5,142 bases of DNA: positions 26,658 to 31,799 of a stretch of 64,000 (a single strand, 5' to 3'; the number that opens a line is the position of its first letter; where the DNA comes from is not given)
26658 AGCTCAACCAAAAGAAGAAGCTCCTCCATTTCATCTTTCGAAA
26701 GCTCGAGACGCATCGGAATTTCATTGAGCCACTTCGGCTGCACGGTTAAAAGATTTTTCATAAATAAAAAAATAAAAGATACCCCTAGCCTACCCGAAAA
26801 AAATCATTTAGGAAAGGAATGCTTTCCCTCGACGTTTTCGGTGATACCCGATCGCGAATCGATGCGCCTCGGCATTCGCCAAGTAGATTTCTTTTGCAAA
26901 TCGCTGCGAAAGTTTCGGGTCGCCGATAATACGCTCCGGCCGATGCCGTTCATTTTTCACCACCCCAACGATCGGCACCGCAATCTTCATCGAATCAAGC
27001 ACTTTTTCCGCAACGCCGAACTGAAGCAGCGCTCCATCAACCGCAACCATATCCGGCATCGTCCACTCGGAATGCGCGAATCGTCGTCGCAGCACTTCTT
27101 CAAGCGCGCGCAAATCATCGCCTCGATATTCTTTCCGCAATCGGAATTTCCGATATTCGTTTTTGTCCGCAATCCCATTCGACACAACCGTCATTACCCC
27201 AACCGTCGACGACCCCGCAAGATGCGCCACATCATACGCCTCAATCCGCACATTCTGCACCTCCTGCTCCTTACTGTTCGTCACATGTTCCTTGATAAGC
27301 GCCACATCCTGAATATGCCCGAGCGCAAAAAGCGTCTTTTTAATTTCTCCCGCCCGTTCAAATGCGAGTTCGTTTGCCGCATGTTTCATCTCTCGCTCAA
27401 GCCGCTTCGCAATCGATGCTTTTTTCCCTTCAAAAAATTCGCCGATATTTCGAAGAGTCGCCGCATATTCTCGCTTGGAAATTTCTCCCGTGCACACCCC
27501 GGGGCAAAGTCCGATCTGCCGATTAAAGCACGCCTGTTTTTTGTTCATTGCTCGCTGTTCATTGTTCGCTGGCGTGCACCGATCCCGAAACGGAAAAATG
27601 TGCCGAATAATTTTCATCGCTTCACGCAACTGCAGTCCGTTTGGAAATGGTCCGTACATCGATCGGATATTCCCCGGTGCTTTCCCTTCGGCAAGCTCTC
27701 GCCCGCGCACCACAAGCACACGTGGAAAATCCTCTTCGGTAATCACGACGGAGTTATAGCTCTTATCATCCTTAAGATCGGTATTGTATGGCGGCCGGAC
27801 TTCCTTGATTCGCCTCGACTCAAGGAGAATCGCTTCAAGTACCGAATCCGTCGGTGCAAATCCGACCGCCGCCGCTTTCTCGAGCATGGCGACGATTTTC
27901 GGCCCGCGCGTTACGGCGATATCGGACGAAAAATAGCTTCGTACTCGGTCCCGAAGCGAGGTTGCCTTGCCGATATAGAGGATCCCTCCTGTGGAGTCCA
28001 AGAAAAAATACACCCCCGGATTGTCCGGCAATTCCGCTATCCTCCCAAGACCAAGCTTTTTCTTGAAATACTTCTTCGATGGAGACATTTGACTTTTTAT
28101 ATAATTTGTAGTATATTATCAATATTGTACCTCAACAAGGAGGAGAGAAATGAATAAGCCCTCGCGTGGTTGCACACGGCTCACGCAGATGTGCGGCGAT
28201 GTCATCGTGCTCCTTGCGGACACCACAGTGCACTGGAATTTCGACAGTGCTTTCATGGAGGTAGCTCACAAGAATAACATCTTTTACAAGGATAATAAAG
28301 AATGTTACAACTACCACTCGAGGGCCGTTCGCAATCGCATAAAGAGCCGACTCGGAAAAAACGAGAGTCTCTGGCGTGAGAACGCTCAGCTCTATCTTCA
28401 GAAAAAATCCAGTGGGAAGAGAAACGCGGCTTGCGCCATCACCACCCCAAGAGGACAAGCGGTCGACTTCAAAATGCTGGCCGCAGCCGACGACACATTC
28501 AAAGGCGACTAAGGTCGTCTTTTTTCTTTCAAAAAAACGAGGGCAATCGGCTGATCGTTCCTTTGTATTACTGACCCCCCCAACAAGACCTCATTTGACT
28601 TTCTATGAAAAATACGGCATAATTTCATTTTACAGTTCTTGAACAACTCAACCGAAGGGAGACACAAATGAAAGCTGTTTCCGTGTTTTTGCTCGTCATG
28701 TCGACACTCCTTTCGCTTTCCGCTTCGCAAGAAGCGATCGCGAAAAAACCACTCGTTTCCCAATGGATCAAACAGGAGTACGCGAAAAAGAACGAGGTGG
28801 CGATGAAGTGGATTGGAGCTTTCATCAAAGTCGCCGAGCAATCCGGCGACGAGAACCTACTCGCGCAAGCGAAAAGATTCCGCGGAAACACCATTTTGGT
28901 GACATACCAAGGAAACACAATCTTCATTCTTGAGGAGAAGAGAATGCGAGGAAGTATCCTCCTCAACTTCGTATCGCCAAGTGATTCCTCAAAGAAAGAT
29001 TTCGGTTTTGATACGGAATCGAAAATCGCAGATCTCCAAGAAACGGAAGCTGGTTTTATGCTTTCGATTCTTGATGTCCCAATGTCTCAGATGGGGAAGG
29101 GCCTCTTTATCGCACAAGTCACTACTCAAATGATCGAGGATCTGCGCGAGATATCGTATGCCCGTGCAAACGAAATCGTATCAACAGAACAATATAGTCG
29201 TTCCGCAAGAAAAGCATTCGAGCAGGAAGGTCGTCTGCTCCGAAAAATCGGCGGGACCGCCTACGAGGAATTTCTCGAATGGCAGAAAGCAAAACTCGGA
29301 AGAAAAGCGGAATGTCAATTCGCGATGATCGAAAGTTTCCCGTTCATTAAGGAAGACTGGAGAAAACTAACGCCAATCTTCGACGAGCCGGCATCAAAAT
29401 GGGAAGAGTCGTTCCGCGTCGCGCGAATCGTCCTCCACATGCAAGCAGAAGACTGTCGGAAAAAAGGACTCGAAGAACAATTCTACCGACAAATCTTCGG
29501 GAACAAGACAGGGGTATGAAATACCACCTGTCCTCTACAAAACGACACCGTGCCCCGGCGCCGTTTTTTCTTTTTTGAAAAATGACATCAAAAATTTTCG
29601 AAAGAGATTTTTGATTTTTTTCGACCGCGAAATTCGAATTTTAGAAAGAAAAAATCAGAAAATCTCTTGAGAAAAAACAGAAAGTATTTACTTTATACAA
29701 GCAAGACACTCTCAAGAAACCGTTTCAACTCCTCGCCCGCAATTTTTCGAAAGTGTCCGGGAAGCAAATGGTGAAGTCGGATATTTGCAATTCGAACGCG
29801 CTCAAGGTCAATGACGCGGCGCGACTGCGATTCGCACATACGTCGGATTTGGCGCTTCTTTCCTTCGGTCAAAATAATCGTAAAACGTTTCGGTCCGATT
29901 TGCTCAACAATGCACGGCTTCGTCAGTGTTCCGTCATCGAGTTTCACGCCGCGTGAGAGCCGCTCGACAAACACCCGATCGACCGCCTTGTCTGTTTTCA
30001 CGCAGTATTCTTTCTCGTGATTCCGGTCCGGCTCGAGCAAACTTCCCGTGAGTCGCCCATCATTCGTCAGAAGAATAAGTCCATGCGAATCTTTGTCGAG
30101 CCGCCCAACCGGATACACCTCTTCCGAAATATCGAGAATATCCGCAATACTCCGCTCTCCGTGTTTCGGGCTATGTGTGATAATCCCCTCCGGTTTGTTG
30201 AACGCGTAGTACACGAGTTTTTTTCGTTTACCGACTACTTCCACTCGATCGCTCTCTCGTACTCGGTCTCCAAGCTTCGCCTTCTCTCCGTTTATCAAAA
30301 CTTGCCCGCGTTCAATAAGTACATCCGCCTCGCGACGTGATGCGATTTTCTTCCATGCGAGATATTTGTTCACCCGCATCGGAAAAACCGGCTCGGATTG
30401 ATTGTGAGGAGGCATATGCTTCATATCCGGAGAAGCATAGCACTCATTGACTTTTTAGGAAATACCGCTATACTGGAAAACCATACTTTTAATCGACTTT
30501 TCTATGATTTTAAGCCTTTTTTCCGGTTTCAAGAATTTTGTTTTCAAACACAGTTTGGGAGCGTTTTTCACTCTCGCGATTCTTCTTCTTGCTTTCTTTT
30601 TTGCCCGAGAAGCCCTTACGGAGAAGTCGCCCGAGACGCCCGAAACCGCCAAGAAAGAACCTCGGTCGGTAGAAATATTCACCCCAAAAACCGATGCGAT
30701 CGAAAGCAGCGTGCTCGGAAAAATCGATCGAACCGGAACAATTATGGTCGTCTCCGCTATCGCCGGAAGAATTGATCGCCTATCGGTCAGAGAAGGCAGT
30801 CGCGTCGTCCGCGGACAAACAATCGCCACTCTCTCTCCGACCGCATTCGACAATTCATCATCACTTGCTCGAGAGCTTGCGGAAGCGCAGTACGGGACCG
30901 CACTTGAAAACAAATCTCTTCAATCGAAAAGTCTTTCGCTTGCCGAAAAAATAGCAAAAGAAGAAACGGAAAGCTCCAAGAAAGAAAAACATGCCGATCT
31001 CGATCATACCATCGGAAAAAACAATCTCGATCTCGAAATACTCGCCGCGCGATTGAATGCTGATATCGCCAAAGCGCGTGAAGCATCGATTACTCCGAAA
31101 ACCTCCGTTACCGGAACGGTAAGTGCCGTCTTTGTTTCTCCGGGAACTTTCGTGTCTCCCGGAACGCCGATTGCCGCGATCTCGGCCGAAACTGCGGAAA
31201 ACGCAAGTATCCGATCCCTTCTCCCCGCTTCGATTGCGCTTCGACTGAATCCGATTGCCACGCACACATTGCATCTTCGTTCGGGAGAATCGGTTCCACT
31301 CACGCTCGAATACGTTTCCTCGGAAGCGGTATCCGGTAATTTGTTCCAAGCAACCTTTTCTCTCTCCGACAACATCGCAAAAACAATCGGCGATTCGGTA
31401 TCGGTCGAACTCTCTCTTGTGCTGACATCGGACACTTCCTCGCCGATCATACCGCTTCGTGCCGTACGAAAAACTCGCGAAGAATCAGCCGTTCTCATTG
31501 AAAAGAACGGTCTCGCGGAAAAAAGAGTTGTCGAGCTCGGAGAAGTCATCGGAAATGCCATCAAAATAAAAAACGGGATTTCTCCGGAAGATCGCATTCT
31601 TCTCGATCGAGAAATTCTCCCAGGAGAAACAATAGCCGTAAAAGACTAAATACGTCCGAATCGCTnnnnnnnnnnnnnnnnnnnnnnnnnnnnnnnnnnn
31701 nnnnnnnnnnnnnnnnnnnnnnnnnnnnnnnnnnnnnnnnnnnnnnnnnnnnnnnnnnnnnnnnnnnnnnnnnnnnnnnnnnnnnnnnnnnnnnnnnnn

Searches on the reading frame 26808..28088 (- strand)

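Call 36: search_protein_families(library=pfam, proteins=[window:26808-28088:-], max_evalue=0.0001)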
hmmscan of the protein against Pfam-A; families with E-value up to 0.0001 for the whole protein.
window:26808-28088:- (426 aa): 3 families
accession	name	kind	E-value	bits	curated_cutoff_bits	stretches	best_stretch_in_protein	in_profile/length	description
PF08459.17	UvrC_RNaseH_dom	-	5.9e-31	107.9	22.3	1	279-413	10-159/159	UvrC RNAse H endonuclease domain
PF01541.30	GIY-YIG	-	1.2e-05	26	22.6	1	24-102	2-78/78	GIY-YIG catalytic domain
PF02151.25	UVR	-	3.1e-05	24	21.5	0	227-256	4-33/36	UvrB/uvrC motif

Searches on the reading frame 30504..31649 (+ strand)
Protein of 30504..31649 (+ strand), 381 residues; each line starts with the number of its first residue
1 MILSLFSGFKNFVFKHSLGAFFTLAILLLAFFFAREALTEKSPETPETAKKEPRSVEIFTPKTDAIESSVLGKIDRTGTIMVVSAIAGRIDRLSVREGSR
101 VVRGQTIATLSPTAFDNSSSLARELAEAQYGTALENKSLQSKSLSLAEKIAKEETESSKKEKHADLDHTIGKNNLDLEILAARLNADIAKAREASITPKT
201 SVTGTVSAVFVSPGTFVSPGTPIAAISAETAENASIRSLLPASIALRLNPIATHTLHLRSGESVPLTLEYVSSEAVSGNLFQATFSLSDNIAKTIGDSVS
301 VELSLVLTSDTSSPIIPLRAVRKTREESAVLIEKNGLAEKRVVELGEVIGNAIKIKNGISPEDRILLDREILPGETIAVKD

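Call 36: search_protein_families(library=pfam, proteins=[window:30504-31649:+], max_evalue=0.0001)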
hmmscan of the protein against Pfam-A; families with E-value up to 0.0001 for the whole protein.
window:30504-31649:+ (381 aa): 4 families
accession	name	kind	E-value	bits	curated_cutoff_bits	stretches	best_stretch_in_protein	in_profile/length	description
PF13437.12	HlyD_3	-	3.7e-08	34.5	22.2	0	200-290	4-96/106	HlyD family secretion protein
PF13533.13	Biotin_lipoyl_2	-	1.6e-06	28.3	29.8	0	84-110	5-31/32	Biotin-lipoyl like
PF16576.10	HlyD_D23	-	1e-05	25.4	30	1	74-227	14-140/214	Barrel-sandwich domain of CusB or HlyD membrane-fusion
PF01551.29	Peptidase_M23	-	3.2e-05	24.5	28.7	0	86-125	48-87/96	Peptidase family M23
